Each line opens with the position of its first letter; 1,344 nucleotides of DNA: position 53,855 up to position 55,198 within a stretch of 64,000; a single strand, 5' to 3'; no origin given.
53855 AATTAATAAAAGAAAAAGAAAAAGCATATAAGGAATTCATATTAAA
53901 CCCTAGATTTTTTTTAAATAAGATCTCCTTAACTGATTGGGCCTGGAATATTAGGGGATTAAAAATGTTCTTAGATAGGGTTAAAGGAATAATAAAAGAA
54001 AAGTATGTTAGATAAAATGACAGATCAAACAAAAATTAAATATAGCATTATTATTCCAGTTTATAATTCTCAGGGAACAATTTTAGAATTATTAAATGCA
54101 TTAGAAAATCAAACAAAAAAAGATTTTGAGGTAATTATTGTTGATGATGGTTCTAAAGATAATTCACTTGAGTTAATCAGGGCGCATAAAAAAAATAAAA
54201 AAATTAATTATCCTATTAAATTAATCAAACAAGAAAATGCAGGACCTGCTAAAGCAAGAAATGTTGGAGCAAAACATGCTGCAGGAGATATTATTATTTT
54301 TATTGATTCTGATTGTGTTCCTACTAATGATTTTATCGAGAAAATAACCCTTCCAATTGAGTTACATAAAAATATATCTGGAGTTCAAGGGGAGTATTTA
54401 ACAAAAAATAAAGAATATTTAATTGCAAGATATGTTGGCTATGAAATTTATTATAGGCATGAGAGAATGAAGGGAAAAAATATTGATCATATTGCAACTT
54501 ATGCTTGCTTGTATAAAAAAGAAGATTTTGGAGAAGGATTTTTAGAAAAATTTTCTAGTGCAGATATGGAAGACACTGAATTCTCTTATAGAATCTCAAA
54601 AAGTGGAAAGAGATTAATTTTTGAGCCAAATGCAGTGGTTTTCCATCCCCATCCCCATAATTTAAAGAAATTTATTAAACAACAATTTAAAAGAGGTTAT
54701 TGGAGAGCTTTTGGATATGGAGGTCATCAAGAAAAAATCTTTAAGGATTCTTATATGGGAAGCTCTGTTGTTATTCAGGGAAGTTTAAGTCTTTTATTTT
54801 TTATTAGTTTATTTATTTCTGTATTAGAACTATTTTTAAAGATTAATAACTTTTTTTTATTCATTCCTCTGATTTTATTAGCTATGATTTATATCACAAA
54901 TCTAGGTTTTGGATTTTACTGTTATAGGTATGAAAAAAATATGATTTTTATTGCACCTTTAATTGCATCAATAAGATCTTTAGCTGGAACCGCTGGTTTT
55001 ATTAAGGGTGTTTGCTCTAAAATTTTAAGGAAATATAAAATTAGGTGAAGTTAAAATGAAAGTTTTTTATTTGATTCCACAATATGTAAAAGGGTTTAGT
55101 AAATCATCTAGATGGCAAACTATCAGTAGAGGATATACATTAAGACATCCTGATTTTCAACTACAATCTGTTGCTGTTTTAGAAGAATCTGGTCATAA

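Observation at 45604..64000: Roughly 18 kb surface-glycosylation island with mixed archaeal and bacterial-type enzymes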

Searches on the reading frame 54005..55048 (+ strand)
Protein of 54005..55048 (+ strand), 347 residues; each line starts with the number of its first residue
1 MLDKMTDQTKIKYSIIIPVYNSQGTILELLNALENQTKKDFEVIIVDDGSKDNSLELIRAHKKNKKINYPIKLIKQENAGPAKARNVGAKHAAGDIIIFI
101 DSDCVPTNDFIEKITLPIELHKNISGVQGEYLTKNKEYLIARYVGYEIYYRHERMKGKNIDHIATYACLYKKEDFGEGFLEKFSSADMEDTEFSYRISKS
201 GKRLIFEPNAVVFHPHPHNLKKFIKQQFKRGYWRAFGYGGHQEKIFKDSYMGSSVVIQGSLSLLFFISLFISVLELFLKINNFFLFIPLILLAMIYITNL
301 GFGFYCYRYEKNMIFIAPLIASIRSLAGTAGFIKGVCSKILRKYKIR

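Call 6: search_protein_families(library=pfam, proteins=[window:54005-55048:+], max_evalue=0.01)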
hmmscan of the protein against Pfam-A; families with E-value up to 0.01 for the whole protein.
window:54005-55048:+ (347 aa): 4 families
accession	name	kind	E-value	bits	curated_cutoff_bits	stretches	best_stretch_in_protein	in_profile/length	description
PF00535.33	Glycos_transf_2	-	7.5e-35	120.8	23.3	1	14-177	1-166/168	Glycosyl transferase family 2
PF10111.15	Glyco_tranf_2_2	-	3.6e-19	69.7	27.3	1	14-116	1-104/276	Glycosyltransferase like family 2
PF13641.12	Glyco_tranf_2_3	-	1.4e-14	55.1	27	1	13-229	3-226/230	Glycosyltransferase like family 2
PF13632.12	Glyco_trans_2_3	-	1.2e-08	35.5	27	1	96-294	1-194/198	Glycosyl transferase family group 2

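Call 14: search_protein_families(library=ncbifam, proteins=[window:54005-55048:+], max_evalue=0.001)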
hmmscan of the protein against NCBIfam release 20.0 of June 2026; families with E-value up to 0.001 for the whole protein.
window:54005-55048:+ (347 aa): 25 families
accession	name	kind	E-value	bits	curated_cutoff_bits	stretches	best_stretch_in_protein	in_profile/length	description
NF041875.1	EPS_EpsD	equivalog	2.3e-34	119.2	370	1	14-228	2-221/325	exopolysaccharide biosynthesis glycosyltransferase EpsD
TIGR03965.1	mycofact_glyco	equivalog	1.5e-27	96.6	280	1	10-228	73-294/467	mycofactocin biosynthesis glycosyltransferase MftF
NF007482.0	PRK10073.1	equivalog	1.2e-22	80.4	423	1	9-132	4-125/334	glycosyltransferase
TIGR03937.1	PgaC_IcaA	equivalog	1.9e-22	79.8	422.3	1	7-286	41-313/407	poly-beta-1,6-N-acetyl-D-glucosamine synthase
TIGR04283.1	glyco_like_mftF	equivalog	7.3e-21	74.8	182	1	14-212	2-183/221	TIGR04283 family arsenosugar biosynthesis glycosyltransferase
NF038302.1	EPS_HpsE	equivalog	2.4e-19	69.5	300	1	12-122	2-115/307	hormogonium polysaccharide biosynthesis glycosyltransferase HpsE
NF047683.1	TeichurnBiosyTuaG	equivalog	1.2e-17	64.4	400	1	8-114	3-107/252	teichuronic acid biosynthesis protein TuaG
NF050819.1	PolSacchBiosHfsG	equivalog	8.6e-17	61.2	500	1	8-200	9-204/302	polysaccharide biosynthesis protein HfsG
TIGR03111.1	glyc2_xrt_Gpos1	hypoth_equivalog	5.8e-16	58.3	363.95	1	13-298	51-356/439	TIGR03111 family XrtG-associated glycosyltransferase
NF038299.1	EPS_HpsN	equivalog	2.7e-15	56.2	425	1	13-136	3-124/317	hormogonium polysaccharide biosynthesis glycosyltransferase HpsN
TIGR04242.1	nodulat_NodC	equivalog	4.9e-14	52.1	550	1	12-137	49-174/395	chitooligosaccharide synthase NodC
NF041394.1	GtaseAglG_Halo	equivalog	5.7e-14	52.1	440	1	13-214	3-215/304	glucosyl-dolichyl phosphate glucuronosyltransferase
NF007986.1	PRK10714.1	equivalog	1.6e-13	50.4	529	1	12-109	7-106/316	undecaprenyl-phosphate 4-deoxy-4-formamido-L-arabinose transferase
NF050050.1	ProtGlycPglI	equivalog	7.6e-13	48.5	500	1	12-144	3-132/306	GalNAc(5)-diNAcBac-PP-undecaprenol beta-1,3-glucosyltransferase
NF053739.1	GlytfEpsEBac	equivalog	1.4e-11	43.9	450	1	12-121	2-110/265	glycosyltransferase EpsE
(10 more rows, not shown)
